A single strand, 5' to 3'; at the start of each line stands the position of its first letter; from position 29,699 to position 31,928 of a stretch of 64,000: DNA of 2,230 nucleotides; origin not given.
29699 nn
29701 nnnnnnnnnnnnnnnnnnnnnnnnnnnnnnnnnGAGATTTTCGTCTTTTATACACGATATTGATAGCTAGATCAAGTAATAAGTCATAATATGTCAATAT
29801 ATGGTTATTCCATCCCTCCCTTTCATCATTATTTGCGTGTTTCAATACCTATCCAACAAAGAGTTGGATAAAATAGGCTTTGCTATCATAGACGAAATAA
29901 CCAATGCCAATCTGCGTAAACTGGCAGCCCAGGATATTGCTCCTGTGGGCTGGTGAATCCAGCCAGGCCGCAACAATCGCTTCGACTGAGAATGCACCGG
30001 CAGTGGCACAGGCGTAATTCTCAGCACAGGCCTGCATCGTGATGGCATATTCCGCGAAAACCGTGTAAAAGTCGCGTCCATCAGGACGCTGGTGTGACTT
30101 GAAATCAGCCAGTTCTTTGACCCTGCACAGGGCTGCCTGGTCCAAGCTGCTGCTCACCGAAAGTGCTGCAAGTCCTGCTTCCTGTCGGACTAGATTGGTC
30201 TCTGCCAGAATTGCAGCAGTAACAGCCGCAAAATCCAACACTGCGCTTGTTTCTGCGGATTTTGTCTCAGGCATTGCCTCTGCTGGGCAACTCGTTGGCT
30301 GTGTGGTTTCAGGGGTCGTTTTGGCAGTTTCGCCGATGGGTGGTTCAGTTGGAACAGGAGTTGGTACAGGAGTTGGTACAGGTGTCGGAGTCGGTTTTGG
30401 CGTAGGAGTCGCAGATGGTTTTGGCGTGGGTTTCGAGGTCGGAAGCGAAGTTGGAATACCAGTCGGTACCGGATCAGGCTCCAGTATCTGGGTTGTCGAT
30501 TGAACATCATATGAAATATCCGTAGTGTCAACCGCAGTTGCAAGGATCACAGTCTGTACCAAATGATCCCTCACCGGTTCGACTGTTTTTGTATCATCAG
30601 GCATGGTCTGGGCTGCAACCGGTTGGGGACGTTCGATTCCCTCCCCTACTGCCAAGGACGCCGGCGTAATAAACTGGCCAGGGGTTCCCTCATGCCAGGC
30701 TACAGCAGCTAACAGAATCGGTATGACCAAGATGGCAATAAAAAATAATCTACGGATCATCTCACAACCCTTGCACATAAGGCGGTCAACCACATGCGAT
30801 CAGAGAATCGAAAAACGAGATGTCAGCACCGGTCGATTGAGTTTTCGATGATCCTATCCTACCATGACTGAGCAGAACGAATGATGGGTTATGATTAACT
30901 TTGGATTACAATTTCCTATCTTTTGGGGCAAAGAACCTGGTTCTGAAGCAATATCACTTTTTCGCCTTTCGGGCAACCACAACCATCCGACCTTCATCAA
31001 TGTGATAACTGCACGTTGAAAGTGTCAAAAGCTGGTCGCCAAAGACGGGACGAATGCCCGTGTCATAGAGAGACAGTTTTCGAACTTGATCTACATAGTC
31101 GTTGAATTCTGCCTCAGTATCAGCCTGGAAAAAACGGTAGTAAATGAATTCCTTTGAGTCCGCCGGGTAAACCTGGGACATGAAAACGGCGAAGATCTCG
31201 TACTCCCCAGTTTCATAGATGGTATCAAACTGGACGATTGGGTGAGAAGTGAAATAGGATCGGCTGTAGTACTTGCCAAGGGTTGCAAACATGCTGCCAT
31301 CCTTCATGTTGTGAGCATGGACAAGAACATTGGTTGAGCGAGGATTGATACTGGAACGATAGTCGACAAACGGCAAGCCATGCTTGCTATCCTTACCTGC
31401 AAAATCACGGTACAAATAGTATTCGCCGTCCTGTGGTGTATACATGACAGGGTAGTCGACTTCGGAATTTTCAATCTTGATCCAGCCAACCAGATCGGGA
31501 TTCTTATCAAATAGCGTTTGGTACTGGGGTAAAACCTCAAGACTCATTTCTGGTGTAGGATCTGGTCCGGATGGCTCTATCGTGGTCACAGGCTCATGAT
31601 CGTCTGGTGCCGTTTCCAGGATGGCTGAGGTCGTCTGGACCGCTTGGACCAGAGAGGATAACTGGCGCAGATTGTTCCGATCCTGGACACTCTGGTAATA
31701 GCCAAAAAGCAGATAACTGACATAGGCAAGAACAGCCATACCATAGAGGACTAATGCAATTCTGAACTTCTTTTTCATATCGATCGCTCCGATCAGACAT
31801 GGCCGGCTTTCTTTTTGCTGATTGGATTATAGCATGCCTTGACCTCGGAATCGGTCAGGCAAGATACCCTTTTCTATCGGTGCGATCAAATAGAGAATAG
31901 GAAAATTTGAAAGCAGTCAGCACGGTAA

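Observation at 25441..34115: Accessory surface island: class B sortase, two (E)MPxTG substrates, three secreted CAP/SCP paralogues, three c-di-GMP-type riboswitch leaders and a Fur box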

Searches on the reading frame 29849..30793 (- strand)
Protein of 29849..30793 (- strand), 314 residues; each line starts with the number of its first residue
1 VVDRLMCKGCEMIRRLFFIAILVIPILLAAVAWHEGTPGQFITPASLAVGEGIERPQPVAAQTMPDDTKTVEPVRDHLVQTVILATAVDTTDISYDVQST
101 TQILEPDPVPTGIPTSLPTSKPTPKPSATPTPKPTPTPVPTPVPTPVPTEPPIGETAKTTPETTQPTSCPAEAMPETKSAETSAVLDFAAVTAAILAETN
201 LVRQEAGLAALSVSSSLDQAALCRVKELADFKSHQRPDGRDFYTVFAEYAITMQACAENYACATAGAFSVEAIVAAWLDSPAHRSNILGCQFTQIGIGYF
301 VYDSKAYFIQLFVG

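Call 7: search_protein_families(library=pfam, proteins=[window:29849-30793:-], max_evalue=0.01)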
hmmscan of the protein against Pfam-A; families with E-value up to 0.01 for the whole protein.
window:29849-30793:- (314 aa): 1 family
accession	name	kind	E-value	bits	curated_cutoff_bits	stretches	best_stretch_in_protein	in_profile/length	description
PF00188.32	CAP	-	3.4e-16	60.6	21.1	1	197-311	2-116/117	Cysteine-rich secretory protein family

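Call 10: search_protein_families(library=ncbifam, proteins=[window:29849-30793:-], max_evalue=0.01)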
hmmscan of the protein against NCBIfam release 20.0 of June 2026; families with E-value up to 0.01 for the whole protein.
window:29849-30793:- (314 aa): 4 families
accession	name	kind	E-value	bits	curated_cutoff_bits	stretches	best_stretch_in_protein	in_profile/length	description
TIGR02909.1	spore_YkwD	subfamily_domain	2.3e-16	59.8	171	1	196-313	9-126/127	uncharacterized protein, YkwD family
NF052539.1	DivAsocLipDalA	equivalog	0.00013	21.8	200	1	164-301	21-156/169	divisome-associated lipoprotein DalA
NF037973.1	metallo_SslE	exception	0.00049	17.6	3000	1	106-149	46-89/1519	lipoprotein metalloprotease SslE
TIGR04526.1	predic_Ig_block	subfamily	0.0021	17.1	150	1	105-176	74-144/693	putative immunoglobulin-blocking virulence protein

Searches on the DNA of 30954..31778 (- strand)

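Call 23: search_rna_families(sources=[L006, L008, L009, L010], threshold=evalue, max_evalue=0.001)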
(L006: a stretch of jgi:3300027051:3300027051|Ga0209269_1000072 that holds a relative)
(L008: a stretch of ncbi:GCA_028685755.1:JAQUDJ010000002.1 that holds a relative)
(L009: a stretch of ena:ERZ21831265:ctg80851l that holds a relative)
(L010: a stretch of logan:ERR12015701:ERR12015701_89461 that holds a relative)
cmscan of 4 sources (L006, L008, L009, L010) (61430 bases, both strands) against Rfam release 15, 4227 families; matches with E-value up to 0.001: 8.
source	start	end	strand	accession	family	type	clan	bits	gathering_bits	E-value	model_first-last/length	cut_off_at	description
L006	7626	7710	+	RF03167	c-di-GMP-I-GGC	Cis-reg; riboswitch;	CL00126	65.6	59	2.8e-13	1-80/80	no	c-di-GMP-I-GGC riboswitch aptamer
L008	7304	7387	+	RF03167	c-di-GMP-I-GGC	Cis-reg; riboswitch;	CL00126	64.6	59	5.3e-13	1-80/80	no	c-di-GMP-I-GGC riboswitch aptamer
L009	18173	18256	+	RF03167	c-di-GMP-I-GGC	Cis-reg; riboswitch;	CL00126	62.8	59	1.8e-12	1-80/80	no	c-di-GMP-I-GGC riboswitch aptamer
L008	13430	13513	-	RF01786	c-di-GMP-II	Cis-reg; riboswitch;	CL00127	58.7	53.5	1.8e-10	1-84/84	no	Cyclic di-GMP-II riboswitch aptamer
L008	13755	13837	+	RF03167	c-di-GMP-I-GGC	Cis-reg; riboswitch;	CL00126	56.7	59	1e-10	1-80/80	no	c-di-GMP-I-GGC riboswitch aptamer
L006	9735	9818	-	RF01786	c-di-GMP-II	Cis-reg; riboswitch;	CL00127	50.6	53.5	3.5e-08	1-84/84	no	Cyclic di-GMP-II riboswitch aptamer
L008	9511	9594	-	RF01786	c-di-GMP-II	Cis-reg; riboswitch;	CL00127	47.3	53.5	2.8e-07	1-84/84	no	Cyclic di-GMP-II riboswitch aptamer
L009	15164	15248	-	RF01786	c-di-GMP-II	Cis-reg; riboswitch;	CL00127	44.6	53.5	1.7e-06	1-84/84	no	Cyclic di-GMP-II riboswitch aptamer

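Call 35: search_rna_families(sources=[L011, L013, L014, L015, L007, L001], threshold=evalue, max_evalue=0.001)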
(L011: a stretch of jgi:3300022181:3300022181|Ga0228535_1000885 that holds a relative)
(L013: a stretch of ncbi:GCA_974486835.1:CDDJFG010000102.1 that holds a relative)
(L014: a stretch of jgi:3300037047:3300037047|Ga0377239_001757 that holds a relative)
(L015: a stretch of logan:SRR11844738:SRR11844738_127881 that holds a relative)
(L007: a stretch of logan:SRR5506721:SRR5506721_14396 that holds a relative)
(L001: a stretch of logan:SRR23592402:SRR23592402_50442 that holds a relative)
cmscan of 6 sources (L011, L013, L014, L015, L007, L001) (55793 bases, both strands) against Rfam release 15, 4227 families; matches with E-value up to 0.001: 10.
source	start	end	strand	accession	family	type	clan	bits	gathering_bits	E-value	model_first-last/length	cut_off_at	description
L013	3807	3891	+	RF01051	c-di-GMP-I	Cis-reg; riboswitch;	CL00126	69.9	35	1.1e-11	1-87/87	no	c-di-GMP-I riboswitch aptamer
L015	675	757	-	RF01786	c-di-GMP-II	Cis-reg; riboswitch;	CL00127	61.6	53.5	2.3e-11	1-84/84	no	Cyclic di-GMP-II riboswitch aptamer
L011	7633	7717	+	RF03167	c-di-GMP-I-GGC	Cis-reg; riboswitch;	CL00126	61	59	5.4e-12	1-80/80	no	c-di-GMP-I-GGC riboswitch aptamer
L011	13889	13972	-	RF01786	c-di-GMP-II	Cis-reg; riboswitch;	CL00127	58.8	53.5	1.5e-10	1-84/84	no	Cyclic di-GMP-II riboswitch aptamer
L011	16990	17073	-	RF01786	c-di-GMP-II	Cis-reg; riboswitch;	CL00127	58.4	53.5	2e-10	1-84/84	no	Cyclic di-GMP-II riboswitch aptamer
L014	1277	1360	-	RF01786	c-di-GMP-II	Cis-reg; riboswitch;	CL00127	56.4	53.5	7e-10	1-84/84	no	Cyclic di-GMP-II riboswitch aptamer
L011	9736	9817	-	RF01786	c-di-GMP-II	Cis-reg; riboswitch;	CL00127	53.8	53.5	3.9e-09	1-84/84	no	Cyclic di-GMP-II riboswitch aptamer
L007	672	755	-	RF01786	c-di-GMP-II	Cis-reg; riboswitch;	CL00127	50.6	53.5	3.2e-08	1-84/84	no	Cyclic di-GMP-II riboswitch aptamer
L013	3493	3579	-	RF01786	c-di-GMP-II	Cis-reg; riboswitch;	CL00127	41.3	53.5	1.4e-05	1-84/84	no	Cyclic di-GMP-II riboswitch aptamer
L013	1932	2106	-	RF02377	SurA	Gene; sRNA;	-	31.2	100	0.00013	1-279/279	no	SurA sRNA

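Call 83: search_rna_families(sources=[L022, L026, L033, L034, L055, L056, L093], threshold=gathering)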
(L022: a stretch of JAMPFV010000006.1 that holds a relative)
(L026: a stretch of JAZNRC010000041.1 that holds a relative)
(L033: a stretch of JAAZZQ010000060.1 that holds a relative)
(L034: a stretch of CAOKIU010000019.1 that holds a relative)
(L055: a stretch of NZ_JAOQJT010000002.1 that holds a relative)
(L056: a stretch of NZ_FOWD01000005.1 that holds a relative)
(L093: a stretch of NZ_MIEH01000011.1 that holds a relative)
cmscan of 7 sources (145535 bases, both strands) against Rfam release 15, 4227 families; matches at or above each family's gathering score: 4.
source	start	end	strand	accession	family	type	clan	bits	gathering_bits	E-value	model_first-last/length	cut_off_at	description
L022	14297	14369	-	RF00005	tRNA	Gene; tRNA;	CL00001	67.6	29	3.2e-12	1-71/71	no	tRNA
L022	10856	10926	-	RF00005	tRNA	Gene; tRNA;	CL00001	66.4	29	7e-12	1-71/71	no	tRNA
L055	10832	10915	+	RF00005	tRNA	Gene; tRNA;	CL00001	53.6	29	2.4e-08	1-71/71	no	tRNA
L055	20509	20604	+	RF01750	ZMP-ZTP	Cis-reg; riboswitch;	-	52.5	39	2.5e-05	1-86/86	no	ZMP/ZTP riboswitch aptamer (pfl RNA motif)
